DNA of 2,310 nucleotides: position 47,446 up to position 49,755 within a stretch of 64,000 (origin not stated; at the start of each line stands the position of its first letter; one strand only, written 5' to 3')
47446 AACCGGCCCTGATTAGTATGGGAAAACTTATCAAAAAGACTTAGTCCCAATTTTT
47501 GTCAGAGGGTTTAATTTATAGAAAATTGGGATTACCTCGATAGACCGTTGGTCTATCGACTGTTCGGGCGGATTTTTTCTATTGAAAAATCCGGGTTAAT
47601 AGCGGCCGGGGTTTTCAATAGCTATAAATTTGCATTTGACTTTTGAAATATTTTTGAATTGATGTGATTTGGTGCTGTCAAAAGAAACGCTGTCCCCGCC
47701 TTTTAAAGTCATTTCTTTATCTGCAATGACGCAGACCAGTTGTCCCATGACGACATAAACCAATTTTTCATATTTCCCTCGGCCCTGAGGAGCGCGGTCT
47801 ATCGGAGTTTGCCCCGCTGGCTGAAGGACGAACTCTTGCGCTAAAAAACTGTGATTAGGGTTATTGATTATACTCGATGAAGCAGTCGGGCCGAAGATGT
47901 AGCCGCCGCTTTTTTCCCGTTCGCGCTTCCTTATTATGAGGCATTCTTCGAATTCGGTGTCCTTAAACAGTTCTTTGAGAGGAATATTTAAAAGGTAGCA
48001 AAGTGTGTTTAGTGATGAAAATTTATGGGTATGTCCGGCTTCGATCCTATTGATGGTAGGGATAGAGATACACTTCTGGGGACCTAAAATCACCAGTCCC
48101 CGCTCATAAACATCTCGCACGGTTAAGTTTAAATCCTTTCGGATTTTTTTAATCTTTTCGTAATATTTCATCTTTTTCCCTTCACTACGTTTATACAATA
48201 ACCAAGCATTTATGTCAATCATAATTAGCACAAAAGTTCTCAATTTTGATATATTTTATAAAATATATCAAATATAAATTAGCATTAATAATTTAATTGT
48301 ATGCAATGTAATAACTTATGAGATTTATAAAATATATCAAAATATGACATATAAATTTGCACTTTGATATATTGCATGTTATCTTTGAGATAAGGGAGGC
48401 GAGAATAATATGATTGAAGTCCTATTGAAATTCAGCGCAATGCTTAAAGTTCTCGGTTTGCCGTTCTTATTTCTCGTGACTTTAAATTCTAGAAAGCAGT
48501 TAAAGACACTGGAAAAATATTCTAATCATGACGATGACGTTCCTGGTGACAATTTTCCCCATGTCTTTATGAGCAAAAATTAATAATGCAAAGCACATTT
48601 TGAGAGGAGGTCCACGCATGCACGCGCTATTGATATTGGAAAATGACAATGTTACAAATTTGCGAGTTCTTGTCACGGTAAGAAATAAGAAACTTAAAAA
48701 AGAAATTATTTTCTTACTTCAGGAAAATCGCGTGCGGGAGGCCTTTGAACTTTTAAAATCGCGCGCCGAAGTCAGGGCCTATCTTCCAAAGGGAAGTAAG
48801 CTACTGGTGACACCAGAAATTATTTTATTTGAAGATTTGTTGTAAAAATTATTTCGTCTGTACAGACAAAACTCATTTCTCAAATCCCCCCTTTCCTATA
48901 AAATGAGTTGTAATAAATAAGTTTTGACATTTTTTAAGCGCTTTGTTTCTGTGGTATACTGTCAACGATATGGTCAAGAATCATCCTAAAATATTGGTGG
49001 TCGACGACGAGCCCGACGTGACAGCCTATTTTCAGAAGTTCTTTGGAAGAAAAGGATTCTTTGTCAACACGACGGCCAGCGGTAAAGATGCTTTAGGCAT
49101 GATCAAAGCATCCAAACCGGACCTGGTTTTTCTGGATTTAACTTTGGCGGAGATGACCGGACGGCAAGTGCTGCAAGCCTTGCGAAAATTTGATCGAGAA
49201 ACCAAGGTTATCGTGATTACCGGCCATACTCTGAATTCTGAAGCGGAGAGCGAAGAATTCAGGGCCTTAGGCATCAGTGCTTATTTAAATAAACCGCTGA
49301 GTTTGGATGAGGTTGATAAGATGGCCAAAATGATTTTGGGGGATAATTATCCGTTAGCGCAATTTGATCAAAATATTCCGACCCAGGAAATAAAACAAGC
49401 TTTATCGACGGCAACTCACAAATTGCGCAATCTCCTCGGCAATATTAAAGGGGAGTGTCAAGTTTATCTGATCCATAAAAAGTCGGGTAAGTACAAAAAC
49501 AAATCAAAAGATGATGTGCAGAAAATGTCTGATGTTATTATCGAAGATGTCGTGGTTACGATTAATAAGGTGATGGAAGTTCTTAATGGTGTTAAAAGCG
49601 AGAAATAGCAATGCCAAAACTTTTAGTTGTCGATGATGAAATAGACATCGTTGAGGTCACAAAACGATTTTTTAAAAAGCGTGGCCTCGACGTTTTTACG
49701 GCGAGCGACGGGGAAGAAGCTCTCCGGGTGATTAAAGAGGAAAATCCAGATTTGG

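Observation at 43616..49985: Dense phosphorelay-like island: one multi-TM GAF histidine kinase and five receiver domains in four proteins, none with a DNA-binding output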

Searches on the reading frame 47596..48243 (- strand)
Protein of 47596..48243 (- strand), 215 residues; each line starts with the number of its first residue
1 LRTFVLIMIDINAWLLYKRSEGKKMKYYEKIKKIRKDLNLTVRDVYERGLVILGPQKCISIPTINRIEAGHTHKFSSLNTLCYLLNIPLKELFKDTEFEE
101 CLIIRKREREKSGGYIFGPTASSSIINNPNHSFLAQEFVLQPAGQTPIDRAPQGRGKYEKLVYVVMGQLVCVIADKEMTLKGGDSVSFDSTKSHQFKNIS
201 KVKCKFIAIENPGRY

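Call 3: search_protein_families(library=pfam, proteins=[window:47596-48243:-], max_evalue=1)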
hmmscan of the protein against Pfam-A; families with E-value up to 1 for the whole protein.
window:47596-48243:- (215 aa): 6 families
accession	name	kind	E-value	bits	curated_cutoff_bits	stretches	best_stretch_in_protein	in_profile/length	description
PF07883.17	Cupin_2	-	1.1e-09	38.3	27.2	1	157-209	17-69/70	Cupin domain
PF12844.13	HTH_19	-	3.7e-05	24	30.2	1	28-94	1-60/64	Helix-turn-helix domain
PF13443.12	HTH_26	-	0.0031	18.1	22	1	30-94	1-59/63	Cro/C1-type HTH DNA-binding domain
PF24655.1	DUF7645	-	0.045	14.2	27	1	20-46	21-46/62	Domain of unknown function (DUF7645)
PF01381.28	HTH_3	-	0.053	14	23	1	31-72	1-34/55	Helix-turn-helix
PF02184.22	HAT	-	0.17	12.3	21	0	4-21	13-30/32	HAT (Half-A-TPR) repeat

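Call 43: search_protein_families(library=ncbifam, proteins=[window:47596-48243:-], max_evalue=0.001)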
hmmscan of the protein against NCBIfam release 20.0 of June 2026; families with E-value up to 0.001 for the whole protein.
window:47596-48243:- (215 aa): 1 family
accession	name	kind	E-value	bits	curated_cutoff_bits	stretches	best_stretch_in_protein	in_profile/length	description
NF007408.0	PRK09943.1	equivalog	9.5e-07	28.5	211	1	29-213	10-183/185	HTH-type transcriptional regulator PuuR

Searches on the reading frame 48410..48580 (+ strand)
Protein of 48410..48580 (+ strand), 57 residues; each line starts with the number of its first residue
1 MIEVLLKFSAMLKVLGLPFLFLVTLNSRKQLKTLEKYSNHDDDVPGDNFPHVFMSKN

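Call 8: search_protein_families(library=pfam, proteins=[window:48410-48580:+], max_evalue=0.001)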
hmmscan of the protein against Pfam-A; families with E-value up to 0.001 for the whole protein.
window:48410-48580:+ (57 aa): 0 families

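Call 43: search_protein_families(library=ncbifam, proteins=[window:48410-48580:+], max_evalue=0.001)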
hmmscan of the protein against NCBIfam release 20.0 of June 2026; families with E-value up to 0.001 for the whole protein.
window:48410-48580:+ (57 aa): 0 families

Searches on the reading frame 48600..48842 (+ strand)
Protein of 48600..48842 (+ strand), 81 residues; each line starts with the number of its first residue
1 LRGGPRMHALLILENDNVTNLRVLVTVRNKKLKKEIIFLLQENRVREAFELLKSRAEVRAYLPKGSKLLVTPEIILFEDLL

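Call 3: search_protein_families(library=pfam, proteins=[window:48600-48842:+], max_evalue=1)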
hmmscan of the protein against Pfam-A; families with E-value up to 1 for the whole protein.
window:48600-48842:+ (81 aa): 1 family
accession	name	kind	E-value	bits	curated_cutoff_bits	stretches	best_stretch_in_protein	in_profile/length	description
PF01341.22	Glyco_hydro_6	-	0.37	11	27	1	7-66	106-161/305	Glycosyl hydrolases family 6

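Call 8: search_protein_families(library=pfam, proteins=[window:48618-48842:+], max_evalue=0.001)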
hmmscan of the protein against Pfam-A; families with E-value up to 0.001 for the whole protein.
window:48618-48842:+ (75 aa): 0 families

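Call 43: search_protein_families(library=ncbifam, proteins=[window:48618-48842:+], max_evalue=0.001)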
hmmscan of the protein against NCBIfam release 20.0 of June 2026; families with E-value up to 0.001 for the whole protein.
window:48618-48842:+ (75 aa): 0 families

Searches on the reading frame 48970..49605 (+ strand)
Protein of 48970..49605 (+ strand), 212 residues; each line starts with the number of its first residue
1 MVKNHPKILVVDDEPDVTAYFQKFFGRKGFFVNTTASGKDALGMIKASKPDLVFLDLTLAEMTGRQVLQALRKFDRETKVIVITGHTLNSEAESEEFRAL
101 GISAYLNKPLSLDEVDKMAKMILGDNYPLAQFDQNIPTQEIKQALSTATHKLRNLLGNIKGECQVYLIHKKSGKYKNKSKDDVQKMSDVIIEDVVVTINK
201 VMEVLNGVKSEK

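Call 3: search_protein_families(library=pfam, proteins=[window:48970-49605:+], max_evalue=1)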
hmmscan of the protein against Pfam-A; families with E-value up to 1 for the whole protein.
window:48970-49605:+ (212 aa): 6 families
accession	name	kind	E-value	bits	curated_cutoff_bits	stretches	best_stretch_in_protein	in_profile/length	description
PF00072.30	Response_reg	-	3.1e-23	82.5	30.2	1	8-118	1-109/111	Response regulator receiver domain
PF20274.4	cREC_REC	-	0.0068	17.5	27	1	9-94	3-80/88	Cyclic-phosphate processing Receiver domain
PF19742.4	DUF6231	-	0.09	13.8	35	1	35-104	33-103/145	Family of unknown function (DUF6231)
PF00512.31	HisKA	-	0.094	13.2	26.9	1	142-191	3-44/66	His Kinase A (phospho-acceptor) domain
PF02254.24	TrkA_N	-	0.1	13.3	23.8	1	3-104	19-112/116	TrkA-N domain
PF24581.1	DUF7608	-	0.14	12.5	27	1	71-147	22-95/113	Domain of unknown function (DUF7608)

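Call 17: find_homologous_proteins(query=window:48970-49605:+, max_evalue=0.001)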
Query window:48970-49605:+ (212 aa): 107 proteins with E <= 0.001 among 450 candidates.
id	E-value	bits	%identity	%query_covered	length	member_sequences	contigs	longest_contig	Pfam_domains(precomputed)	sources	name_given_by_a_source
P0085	2.1e-132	456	100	100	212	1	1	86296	PF00072.31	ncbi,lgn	-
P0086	1.8e-81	290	63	100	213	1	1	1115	PF00072.31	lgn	-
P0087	7.8e-73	262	56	99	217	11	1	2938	PF00072.31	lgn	-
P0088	6.1e-72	259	56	100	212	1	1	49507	PF00072.31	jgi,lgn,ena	-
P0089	9.7e-72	259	59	95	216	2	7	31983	PF00072.31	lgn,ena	-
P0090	1.5e-71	258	56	99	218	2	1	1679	PF00072.31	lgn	-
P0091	2.7e-71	257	55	99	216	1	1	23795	PF00072.31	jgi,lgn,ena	-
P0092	3.7e-71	257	56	99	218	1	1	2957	PF00072.31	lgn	-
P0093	2.0e-70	254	54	99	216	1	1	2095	PF00072.31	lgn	-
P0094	2.0e-70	254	54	99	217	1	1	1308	PF00072.31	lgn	-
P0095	2.6e-70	254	55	99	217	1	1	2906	PF00072.31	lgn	-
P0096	3.1e-70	254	55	99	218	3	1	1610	PF00072.31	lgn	-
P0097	5.1e-70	253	55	99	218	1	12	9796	PF00072.31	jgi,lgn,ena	-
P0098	5.7e-70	253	55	98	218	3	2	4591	PF00072.31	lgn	-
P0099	6.9e-70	252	55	99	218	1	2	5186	PF00072.31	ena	-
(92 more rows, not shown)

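Call 27: predict_structure(alignment_id=A2)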
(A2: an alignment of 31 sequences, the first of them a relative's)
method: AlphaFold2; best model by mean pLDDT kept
length: 212 residues; sequences in the alignment: 31
mean_pLDDT: 79.6   pTM: 0.59
mean pLDDT of the five models: 79.6, 78.9, 78.4, 76.2, 75.9
residues with pLDDT >= 90: 53; 70-90: 121; 50-70: 20; < 50: 18
segments of 3 or more residues with pLDDT < 50: 1-3, 131-144
pLDDT, mean of each block of 10 residues (from residue 1): 73 88 85 93 93 92 92 92 74 76 83 82 75 35 54 77 82 87 88 83 73 48
secondary structure, 60 per line:
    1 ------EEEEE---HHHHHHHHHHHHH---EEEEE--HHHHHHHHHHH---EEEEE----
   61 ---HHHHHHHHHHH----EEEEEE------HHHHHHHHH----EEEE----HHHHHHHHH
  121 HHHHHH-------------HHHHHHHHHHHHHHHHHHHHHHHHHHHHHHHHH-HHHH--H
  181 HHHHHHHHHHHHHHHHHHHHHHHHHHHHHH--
elements in order: E7-11 H15-27 E31-35 H38-48 E52-56 H64-74 E79-84 H91-99 E104-107 H112-126 H140-172 H174-177 H180-210

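Call 43: search_protein_families(library=ncbifam, proteins=[window:48970-49605:+], max_evalue=0.001)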
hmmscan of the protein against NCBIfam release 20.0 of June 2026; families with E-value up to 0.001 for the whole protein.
window:48970-49605:+ (212 aa): 91 families (the best 25 are shown)
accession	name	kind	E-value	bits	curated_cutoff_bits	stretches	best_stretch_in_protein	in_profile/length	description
NF008469.0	PRK11361.1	equivalog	1.2e-16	60.4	714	1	6-150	5-141/461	acetoacetate metabolism transcriptional regulator AtoC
NF007969.0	PRK10693.1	equivalog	5.9e-16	58.4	329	1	7-169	9-170/337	two-component system response regulator RssB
NF045944.1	ResRegRpaBCyano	equivalog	5.3e-15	55.4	330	1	9-127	1-116/229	response regulator transcription factor RpaB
NF045717.1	DVU0259_DivK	exception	5.4e-15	55.6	160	1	7-121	4-114/117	DVU0259 family response regulator domain-containing protein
TIGR01387.1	cztR_silR_copR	subfamily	1.3e-14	54.4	279.2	1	8-117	1-108/218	heavy metal response regulator transcription factor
NF053854.1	RespRegPhoBBctds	equivalog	4.1e-14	52.5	270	1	8-127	1-119/225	two-component system response regulator PhoB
NF052313.1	T9SS_RR_PorX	equivalog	9e-14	51.1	300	1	7-123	2-116/513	T9SS response regulator signal transducer PorX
NF011695.0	PRK15115.1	equivalog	1.2e-13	50.6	763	1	3-127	4-126/445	two-component system response regulator GlrR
TIGR02154.1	PhoB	equivalog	1.3e-13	50.8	296.2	1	6-152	3-146/226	phosphate regulon transcriptional regulator PhoB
NF008302.0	PRK11091.1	equivalog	1.7e-13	49.7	838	1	8-128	528-648/779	aerobic respiration two-component sensor histidine kinase ArcB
NF041946.1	LuxO_transreg_Vib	equivalog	2e-13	49.9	800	1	11-117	2-106/463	quorum-sensing sigma-54 dependent transcriptional regulator LuxO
NF045505.1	RR_RssB_Pseudo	equivalog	2.1e-13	50.1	700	1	1-111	1-109/394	two-component system response regulator RssB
NF040534.1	resp_reg_YycF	equivalog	6e-13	48.6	340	1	7-121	2-113/231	response regulator YycF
TIGR02875.1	spore_0_A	equivalog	1e-12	47.9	200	1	7-143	4-136/262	sporulation transcription factor Spo0A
NF051870.1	NAssimRespRegNtrX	equivalog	2e-12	46.8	600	1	7-117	3-113/452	nitrogen assimilation response regulator NtrX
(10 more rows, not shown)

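Call 52: fold_search(model_id=the predicted structure, library=pdb)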
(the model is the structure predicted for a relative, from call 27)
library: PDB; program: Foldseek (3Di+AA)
matches with E <= 10: 1555; with E <= 0.001: 569
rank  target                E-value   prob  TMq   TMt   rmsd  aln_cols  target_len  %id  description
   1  8p6f_A                1.5e-09  1.00  0.53  0.23  17.2       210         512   22  Crystal structure of PorX-Fj (released 2024-04-03)
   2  8ted_B                1.6e-09  1.00  0.53  0.23  16.8       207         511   21  PorX primitive orthorhombic crystal form (released 2024-04-17)
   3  8p6f_B                1.8e-09  1.00  0.54  0.23  16.7       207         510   21  Crystal structure of PorX-Fj (released 2024-04-03)
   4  8thp_B                2.4e-09  1.00  0.53  0.23  17.5       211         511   20  PorX phosphatase null mutant (T271V) (released 2024-04-17)
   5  3cfy                  2.6e-09  1.00  0.53  0.85   1.8       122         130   27  Crystal structure of signal receiver domain of putative Luxo repressor protein from Vibrio parahaemolyticus (released 2008-03-18)
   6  8tfm_A                3.7e-09  1.00  0.53  0.24  16.3       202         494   22  PorX with Zn (primitive orthorhombic crystal form) (released 2024-04-17)
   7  8tef_A                3.7e-09  1.00  0.53  0.23  16.5       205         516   22  PorX primitive monoclinic crystal form (released 2024-04-17)
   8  8ted_A                4.0e-09  1.00  0.54  0.23  16.6       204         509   22  PorX primitive orthorhombic crystal form (released 2024-04-17)
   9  6ifh                  5.1e-09  1.00  0.53  0.91   1.7       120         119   27  Unphosphorylated Spo0F from Paenisporosarcina sp. TG-14 (released 2019-01-16)
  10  8svz_B                6.1e-09  1.00  0.52  0.91   1.4       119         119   28  Structure of the Francisella response regulator KdpE receiver domain (released 2024-06-12)
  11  8thp_A                7.3e-09  1.00  0.53  0.24  17.5       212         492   21  PorX phosphatase null mutant (T271V) (released 2024-04-17)
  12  7pvk_A                7.8e-09  1.00  0.51  0.22  16.4       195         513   19  X-ray structure of dimeric PorX (T272A mutant), in complex with pGpG. (released 2022-12-14)
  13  8svz_A                8.8e-09  1.00  0.52  0.90   1.5       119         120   28  Structure of the Francisella response regulator KdpE receiver domain (released 2024-06-12)
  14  8tff_A                8.8e-09  1.00  0.53  0.23  16.4       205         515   21  PorX with BeF3 phosphate analog (released 2024-04-17)
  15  8imw_A                9.4e-09  1.00  0.53  0.88   1.3       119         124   29  Crystal structure of response regulator PmrA receiver domain (released 2024-03-13)
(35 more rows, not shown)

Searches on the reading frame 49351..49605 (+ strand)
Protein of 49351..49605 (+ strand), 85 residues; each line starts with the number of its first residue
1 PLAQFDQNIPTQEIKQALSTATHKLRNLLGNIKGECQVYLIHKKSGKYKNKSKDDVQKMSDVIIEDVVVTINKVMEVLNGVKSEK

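Call 30: search_solved_structures(query=A4, max_evalue=10, show_alignments=3)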
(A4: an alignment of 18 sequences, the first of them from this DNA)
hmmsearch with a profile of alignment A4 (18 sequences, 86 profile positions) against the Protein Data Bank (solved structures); distinct sequences matched with E-value up to 10: 7.
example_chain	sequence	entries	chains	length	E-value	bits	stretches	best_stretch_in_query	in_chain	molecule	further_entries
1coz_A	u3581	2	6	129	0.26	14.3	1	33-58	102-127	PROTEIN (GLYCEROL-3-PHOSPHATE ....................) | glycerol-3-phosphate cytidylyltransferase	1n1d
2b7l_A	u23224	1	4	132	0.55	13.3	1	33-57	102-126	glycerol-3-phosphate cytidylyltransferase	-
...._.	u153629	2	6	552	0.82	12.7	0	20-42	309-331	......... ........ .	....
8viw_A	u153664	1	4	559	0.85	12.6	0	20-42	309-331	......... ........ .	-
9u2x_A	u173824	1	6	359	2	11.5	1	20-44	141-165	Deferrochelatase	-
6kmm_A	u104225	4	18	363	2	11.5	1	20-44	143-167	Deferrochelatase/peroxidase EfeB | Deferrochelatase/peroxidase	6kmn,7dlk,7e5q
7mwr_B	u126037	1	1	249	6.8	9.7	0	51-76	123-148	LHD101B4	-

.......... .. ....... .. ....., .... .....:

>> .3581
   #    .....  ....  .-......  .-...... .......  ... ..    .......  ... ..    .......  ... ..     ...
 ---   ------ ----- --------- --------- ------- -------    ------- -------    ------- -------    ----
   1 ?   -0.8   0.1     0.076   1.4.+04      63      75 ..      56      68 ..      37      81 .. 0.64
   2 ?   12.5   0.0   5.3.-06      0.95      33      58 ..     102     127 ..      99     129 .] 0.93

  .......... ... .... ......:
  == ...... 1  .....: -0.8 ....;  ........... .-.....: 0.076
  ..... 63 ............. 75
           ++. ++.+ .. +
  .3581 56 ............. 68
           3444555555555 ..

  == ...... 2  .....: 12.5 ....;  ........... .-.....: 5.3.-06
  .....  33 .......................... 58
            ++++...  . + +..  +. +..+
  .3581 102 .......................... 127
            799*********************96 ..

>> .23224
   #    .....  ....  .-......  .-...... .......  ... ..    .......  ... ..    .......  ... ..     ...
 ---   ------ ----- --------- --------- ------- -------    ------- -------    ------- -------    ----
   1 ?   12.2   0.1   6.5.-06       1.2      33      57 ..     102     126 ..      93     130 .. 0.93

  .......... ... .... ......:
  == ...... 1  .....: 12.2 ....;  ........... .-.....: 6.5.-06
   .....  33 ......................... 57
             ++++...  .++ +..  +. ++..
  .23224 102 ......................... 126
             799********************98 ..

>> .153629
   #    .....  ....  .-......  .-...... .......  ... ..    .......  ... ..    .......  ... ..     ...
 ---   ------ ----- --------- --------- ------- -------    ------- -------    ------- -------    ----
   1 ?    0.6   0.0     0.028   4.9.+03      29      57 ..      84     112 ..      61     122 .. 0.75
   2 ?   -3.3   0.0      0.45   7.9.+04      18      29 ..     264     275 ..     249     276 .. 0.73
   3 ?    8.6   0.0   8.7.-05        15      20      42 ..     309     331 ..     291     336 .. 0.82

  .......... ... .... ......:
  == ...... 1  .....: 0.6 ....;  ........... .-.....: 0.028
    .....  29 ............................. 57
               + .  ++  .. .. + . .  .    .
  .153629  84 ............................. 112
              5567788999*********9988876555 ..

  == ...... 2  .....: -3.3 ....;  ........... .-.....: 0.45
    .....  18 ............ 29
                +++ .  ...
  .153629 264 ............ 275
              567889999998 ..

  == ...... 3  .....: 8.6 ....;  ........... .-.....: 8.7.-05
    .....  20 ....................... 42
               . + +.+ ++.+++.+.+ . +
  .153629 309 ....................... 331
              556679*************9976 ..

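Call 31: search_protein_families(library=pfam, alignment_id=A4, max_evalue=1)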
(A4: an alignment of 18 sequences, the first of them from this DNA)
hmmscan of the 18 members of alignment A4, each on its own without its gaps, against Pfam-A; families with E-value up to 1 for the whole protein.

A. member 1, seq(85 aa): 1 family
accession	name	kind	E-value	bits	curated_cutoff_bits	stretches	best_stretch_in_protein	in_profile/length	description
PF00512.31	HisKA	-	0.018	15.5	26.9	1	15-64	3-44/66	His Kinase A (phospho-acceptor) domain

B. families by the number of members that match (of 18 scanned): 21 families
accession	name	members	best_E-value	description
PF00512.31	HisKA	15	0.00096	His Kinase A (phospho-acceptor) domain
PF23723.1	TPR_EDRF1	5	0.00059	Erythroid differentiation-related factor 1-like, TPR repeats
PF25082.1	GIPC1_GH2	2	0.032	GIPC1-3 GH2 domain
PF18824.6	LPD11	2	0.045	Large polyvalent protein-associated domain 11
PF07072.16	ZapD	1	0.012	Cell division protein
PF20701.3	HetE-N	1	0.015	Het-E N-terminal domain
PF25118.1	EFL1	1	0.03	Elongation factor-like GTPase 1-like domain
PF03310.18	Cauli_DNA-bind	1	0.038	Caulimovirus DNA-binding protein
PF12309.13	KBP_C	1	0.048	KIF-1 binding protein C terminal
PF03004.19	Transposase_24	1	0.049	Plant transposase (Ptta/En/Spm family)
PF07609.16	DUF1572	1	0.063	Protein of unknown function (DUF1572)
PF14137.11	DUF4304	1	0.069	Domain of unknown function (DUF4304)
PF08594.15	UPF0300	1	0.072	Uncharacterised protein family (UPF0300)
PF14772.11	NYD-SP28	1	0.075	Sperm tail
PF09568.16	RE_MjaI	1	0.077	MjaI restriction endonuclease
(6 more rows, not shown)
